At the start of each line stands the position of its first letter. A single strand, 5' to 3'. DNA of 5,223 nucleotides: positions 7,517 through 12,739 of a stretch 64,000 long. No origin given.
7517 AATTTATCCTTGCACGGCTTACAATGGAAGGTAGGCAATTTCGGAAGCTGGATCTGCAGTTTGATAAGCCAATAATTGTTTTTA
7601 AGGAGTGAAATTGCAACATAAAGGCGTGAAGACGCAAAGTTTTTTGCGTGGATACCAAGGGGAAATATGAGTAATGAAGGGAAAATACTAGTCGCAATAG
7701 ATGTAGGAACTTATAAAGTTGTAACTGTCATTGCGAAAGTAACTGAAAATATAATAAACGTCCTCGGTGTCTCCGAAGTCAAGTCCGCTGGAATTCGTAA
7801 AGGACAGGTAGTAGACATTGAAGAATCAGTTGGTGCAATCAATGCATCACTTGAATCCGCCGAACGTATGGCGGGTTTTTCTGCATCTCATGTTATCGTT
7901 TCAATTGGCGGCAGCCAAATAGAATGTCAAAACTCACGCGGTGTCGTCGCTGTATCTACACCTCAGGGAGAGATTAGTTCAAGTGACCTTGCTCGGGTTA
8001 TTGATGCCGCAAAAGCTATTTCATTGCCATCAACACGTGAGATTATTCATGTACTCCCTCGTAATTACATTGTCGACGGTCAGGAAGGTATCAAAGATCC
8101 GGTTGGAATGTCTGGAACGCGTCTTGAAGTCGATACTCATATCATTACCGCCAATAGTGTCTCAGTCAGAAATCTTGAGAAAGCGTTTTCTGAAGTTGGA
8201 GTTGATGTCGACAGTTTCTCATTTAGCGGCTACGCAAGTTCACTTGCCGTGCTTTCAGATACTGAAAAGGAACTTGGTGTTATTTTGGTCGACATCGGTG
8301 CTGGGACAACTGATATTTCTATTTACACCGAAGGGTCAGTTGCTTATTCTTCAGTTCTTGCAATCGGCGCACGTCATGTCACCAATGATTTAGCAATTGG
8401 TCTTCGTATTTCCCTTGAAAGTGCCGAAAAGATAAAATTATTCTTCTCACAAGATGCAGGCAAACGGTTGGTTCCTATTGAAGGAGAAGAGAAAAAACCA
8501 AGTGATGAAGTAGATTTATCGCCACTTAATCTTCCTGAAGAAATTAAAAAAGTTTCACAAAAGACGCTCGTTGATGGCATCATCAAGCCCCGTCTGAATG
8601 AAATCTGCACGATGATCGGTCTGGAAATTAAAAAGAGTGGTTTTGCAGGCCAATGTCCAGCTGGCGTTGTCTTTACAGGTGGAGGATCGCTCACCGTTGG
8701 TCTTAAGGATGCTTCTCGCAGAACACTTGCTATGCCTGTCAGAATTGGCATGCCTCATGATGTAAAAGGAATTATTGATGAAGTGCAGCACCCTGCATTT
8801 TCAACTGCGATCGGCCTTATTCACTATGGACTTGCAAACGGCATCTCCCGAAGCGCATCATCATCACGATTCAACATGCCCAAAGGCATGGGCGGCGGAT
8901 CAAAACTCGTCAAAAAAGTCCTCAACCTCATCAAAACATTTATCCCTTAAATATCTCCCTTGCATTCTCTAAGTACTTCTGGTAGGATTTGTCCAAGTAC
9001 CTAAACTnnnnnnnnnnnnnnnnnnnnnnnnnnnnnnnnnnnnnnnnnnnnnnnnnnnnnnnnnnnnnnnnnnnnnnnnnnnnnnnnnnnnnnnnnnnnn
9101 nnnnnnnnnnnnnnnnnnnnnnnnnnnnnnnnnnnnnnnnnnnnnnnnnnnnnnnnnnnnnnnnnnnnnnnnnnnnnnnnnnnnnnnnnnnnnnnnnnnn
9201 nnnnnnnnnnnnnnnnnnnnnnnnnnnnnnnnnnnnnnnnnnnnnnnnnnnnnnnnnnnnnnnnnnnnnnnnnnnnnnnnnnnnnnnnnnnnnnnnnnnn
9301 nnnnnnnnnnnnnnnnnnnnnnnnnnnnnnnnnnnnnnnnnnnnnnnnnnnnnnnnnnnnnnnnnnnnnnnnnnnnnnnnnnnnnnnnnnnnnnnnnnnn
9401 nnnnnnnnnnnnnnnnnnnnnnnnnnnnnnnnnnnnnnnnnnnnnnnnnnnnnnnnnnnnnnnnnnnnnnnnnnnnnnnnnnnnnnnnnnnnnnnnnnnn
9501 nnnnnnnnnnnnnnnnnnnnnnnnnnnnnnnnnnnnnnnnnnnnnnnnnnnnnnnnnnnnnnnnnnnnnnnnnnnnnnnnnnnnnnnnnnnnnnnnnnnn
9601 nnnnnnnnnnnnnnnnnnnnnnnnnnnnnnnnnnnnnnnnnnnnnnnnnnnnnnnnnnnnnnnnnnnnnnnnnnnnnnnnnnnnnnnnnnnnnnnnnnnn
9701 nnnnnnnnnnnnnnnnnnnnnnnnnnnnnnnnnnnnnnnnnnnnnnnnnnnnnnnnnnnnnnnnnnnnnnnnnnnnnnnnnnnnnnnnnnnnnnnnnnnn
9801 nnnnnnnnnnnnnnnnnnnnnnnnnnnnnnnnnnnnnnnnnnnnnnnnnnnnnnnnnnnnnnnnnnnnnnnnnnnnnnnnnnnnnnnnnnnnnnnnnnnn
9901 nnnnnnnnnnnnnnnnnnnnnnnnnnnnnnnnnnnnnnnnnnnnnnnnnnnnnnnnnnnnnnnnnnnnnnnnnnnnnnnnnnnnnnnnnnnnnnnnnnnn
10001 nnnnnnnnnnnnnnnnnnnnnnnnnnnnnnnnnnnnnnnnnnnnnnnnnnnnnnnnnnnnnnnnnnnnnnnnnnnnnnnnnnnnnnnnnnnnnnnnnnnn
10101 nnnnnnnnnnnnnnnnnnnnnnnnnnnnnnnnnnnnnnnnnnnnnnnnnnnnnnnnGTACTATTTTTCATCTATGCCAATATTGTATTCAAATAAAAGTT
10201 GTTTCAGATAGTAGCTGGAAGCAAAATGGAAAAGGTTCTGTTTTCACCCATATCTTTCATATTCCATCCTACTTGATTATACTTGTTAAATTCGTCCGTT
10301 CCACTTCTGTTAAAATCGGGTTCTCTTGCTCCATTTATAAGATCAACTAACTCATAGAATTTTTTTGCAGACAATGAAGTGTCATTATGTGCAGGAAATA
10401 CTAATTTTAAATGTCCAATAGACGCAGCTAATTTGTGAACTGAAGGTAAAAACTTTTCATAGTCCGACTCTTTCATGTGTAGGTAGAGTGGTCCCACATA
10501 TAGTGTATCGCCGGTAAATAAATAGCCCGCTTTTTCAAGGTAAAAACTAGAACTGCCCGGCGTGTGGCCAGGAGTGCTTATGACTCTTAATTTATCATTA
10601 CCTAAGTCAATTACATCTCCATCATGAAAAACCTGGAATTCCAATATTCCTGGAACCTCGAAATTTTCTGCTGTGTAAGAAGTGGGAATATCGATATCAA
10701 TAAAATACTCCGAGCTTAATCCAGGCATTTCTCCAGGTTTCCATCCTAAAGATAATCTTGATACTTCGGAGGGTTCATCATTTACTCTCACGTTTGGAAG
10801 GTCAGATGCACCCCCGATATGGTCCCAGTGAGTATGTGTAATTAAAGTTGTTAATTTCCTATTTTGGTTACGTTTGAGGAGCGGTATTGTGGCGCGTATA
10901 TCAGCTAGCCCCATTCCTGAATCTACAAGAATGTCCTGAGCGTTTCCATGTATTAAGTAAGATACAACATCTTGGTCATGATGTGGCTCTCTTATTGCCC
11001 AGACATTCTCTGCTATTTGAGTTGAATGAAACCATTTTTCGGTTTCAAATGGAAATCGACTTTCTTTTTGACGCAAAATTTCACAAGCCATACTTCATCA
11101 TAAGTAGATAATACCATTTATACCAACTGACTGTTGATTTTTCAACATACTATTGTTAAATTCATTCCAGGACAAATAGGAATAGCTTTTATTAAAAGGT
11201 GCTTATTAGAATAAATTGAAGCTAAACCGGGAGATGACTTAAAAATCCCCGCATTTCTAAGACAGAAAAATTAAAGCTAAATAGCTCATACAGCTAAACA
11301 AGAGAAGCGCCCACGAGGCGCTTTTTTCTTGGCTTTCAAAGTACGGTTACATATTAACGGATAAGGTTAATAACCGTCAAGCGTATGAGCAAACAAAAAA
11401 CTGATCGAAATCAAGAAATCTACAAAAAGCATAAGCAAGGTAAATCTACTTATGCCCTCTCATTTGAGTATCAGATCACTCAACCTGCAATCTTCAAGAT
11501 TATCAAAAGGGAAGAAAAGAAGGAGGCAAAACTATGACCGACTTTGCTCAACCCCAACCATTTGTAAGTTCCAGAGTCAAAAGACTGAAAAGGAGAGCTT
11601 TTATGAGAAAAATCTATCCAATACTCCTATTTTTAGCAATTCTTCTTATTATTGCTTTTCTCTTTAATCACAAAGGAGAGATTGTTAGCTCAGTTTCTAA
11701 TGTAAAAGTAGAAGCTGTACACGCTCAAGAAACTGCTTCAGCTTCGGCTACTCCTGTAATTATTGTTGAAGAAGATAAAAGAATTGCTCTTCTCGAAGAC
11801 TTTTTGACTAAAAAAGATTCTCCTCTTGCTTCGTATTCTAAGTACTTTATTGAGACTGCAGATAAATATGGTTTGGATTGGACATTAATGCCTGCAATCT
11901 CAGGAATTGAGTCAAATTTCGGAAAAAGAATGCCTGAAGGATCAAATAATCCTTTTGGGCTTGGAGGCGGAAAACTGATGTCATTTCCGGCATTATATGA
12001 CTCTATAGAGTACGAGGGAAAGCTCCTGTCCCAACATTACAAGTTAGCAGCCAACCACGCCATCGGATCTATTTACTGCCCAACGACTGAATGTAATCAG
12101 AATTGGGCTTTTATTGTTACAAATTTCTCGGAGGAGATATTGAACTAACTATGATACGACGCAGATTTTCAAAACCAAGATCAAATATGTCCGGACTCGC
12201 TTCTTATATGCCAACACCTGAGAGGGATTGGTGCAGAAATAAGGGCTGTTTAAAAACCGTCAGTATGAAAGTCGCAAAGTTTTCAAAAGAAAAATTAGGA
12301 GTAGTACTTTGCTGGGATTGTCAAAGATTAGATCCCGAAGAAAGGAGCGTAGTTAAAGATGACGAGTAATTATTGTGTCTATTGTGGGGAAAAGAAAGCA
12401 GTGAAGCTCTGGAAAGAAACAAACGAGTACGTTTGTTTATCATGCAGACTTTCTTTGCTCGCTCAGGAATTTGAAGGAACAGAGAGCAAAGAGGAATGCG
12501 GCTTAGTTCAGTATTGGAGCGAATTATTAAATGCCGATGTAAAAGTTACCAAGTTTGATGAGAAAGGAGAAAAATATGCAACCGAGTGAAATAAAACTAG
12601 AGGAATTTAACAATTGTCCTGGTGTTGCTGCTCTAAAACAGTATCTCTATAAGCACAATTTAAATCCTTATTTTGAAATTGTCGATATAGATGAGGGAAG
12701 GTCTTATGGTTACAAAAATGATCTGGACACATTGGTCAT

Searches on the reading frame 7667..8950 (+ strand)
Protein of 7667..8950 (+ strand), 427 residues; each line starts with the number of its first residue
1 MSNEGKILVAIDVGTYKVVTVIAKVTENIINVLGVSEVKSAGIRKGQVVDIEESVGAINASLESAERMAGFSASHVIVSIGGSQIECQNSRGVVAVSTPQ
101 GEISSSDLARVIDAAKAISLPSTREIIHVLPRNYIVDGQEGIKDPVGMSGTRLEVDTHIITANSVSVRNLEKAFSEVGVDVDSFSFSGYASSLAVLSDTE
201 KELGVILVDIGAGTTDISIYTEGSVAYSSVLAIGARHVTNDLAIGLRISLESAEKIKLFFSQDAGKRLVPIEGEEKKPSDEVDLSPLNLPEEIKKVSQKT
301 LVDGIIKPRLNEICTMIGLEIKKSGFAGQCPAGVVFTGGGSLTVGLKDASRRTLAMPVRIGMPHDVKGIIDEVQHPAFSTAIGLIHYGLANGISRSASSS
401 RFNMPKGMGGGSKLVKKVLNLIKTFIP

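Call 8: search_protein_families(library=ncbifam, proteins=[window:7667-8950:+], max_evalue=0.00001)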
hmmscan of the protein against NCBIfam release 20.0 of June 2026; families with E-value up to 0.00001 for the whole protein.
window:7667-8950:+ (427 aa): 8 families
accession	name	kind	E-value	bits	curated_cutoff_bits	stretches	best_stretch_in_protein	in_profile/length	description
TIGR01174.1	ftsA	equivalog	1.9e-116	389.2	175.85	1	8-387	2-371/371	cell division protein FtsA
NF007009.0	PRK09472.1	equivalog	1.5e-80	271.3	409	1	3-398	5-396/420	cell division protein FtsA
NF011660.0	PRK15080.1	equivalog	2.6e-12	46.5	182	1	207-258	145-196/277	ethanolamine utilization protein EutJ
TIGR02529.1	EutJ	subfamily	4.7e-12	45.9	152.1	1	206-257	111-162/239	ethanolamine utilization protein EutJ family protein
TIGR01175.1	pilM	subfamily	1.3e-08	34.2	133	1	177-384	160-343/348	type IV pilus assembly protein PilM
NF010539.0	PRK13927.1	subfamily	1e-06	27.9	293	1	200-360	148-310/339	rod shape-determining protein MreB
NF045709.1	Amuc_1101_fam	equivalog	1.1e-06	27.8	650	1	202-258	177-232/608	Amuc_1101 family PilM-like pilus complex protein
NF010540.1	PRK13929.1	exception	1.6e-06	27.4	515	1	165-361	112-309/334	rod-share determining protein MreBH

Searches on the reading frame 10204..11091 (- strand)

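Call 27: search_protein_families(library=ncbifam, proteins=[window:10204-11091:-], max_evalue=0.01)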
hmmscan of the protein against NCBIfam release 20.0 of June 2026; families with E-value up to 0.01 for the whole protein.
window:10204-11091:- (295 aa): 42 families (the best 25 are shown)
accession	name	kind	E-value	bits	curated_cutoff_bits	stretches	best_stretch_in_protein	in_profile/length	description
TIGR03413.1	GSH_gloB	equivalog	1.2e-16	60.9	200.8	2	154-239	85-168/248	hydroxyacylglutathione hydrolase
NF033105.1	bla_subclass_B3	equivalog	5.3e-15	55.4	240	2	145-187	115-157/257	subclass B3 metallo-beta-lactamase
NF012229.1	bla_class_B_core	domain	3.7e-12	46.6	100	1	23-185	3-138/139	metallo-beta-lactamase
NF007597.0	PRK10241.1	equivalog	1.8e-11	43.9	421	1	153-245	87-174/251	hydroxyacylglutathione hydrolase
NF041804.1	MBL_fold_SolJ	exception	4.3e-11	42.4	350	1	166-239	111-182/224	solanimycin biosynthesis MBL-fold hydrolase SolJ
NF033184.1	B3_Acin_new1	exception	2.8e-09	36.5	580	1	153-184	148-179/283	putative subclass B3 metallo-beta-lactamase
NF012101.1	blaGOB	exception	2.3e-08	33.7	560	2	153-186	152-185/290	GOB family subclass B3 metallo-beta-lactamase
NF000457.2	blaPEDO-1_fam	exception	4.6e-08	32.9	550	1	149-186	148-185/286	PEDO-1 family subclass B3 metallo-beta-lactamase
NF033185.1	B3_Acin_new2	exception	3.1e-07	29.9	625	1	41-183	50-180/285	putative subclass B3 metallo-beta-lactamase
NF047893.1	blaSAM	exception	3.8e-07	29.7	550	1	154-184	166-196/295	SAM family subclass B3 metallo-beta-lactamase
NF000405.1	HARLDQ_not_B3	exception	7.1e-07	29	350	1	146-219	132-206/267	HARLDQ motif MBL-fold protein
NF033088.2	bla_subclass_B1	equivalog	1.4e-06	28.1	200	1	21-100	6-90/217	subclass B1 metallo-beta-lactamase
NF000216.2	blaFEZ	exception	1.8e-06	27.4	600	1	10-184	16-176/282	FEZ family subclass B3 metallo-beta-lactamase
NF000455.2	blaESP-1_fam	exception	2.8e-06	27.1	600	0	40-98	50-110/290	ESP-1 family subclass B3 metallo-beta-lactamase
NF000458.2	blaPEDO-2_fam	exception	2.9e-06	26.9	550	0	155-186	154-185/285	PEDO-2 family subclass B3 metallo-beta-lactamase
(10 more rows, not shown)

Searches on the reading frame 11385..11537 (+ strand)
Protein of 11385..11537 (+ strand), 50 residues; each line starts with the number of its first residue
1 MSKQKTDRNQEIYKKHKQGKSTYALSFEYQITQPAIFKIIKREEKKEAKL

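Call 65: search_protein_families(library=pfam, proteins=[window:11385-11537:+], max_evalue=0.01)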
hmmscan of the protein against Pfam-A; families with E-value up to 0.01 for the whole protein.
window:11385-11537:+ (50 aa): 1 family
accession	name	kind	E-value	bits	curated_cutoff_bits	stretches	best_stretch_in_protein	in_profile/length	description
PF08765.17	Mor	-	1.2e-06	28.9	24.9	1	5-48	58-100/107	Mor transcription activator family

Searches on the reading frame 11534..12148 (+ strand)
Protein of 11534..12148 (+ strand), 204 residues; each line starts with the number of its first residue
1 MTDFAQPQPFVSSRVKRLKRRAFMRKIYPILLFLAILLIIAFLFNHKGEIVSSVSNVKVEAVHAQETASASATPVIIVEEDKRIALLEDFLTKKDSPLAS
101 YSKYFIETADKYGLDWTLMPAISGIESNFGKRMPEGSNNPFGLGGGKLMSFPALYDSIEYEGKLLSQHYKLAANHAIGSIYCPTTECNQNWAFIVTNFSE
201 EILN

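Call 62: search_protein_families(library=phrogs, proteins=[window:11534-12148:+], max_evalue=0.01)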
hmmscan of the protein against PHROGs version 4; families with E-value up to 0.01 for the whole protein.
window:11534-12148:+ (204 aa): 1 family
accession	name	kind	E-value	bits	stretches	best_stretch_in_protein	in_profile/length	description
phrog_19349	-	unknown function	0.0022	18.8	1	36-143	10-112/204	-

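Call 65: search_protein_families(library=pfam, proteins=[window:11534-12148:+], max_evalue=0.01)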
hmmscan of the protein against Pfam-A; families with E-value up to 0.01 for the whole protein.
window:11534-12148:+ (204 aa): 1 family
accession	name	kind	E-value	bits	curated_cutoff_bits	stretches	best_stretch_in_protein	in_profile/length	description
PF01832.25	Glucosaminidase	-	0.00039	21.5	30.2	1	103-170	2-86/123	Mannosyl-glycoprotein endo-beta-N-acetylglucosaminidase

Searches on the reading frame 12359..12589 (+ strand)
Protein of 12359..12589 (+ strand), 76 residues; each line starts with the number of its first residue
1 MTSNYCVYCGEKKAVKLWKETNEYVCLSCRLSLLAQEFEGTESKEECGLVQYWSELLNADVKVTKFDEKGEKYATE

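Call 62: search_protein_families(library=phrogs, proteins=[window:12359-12589:+], max_evalue=0.01)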
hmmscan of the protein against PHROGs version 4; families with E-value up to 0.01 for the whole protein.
window:12359-12589:+ (76 aa): 0 families

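Call 65: search_protein_families(library=pfam, proteins=[window:12359-12589:+], max_evalue=0.01)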
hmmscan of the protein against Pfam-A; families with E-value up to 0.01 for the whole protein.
window:12359-12589:+ (76 aa): 1 family
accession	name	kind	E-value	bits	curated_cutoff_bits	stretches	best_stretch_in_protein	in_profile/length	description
PF24458.1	DUF7573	-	0.0044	17.4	30.2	1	5-30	13-37/39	Domain of unknown function (DUF7573)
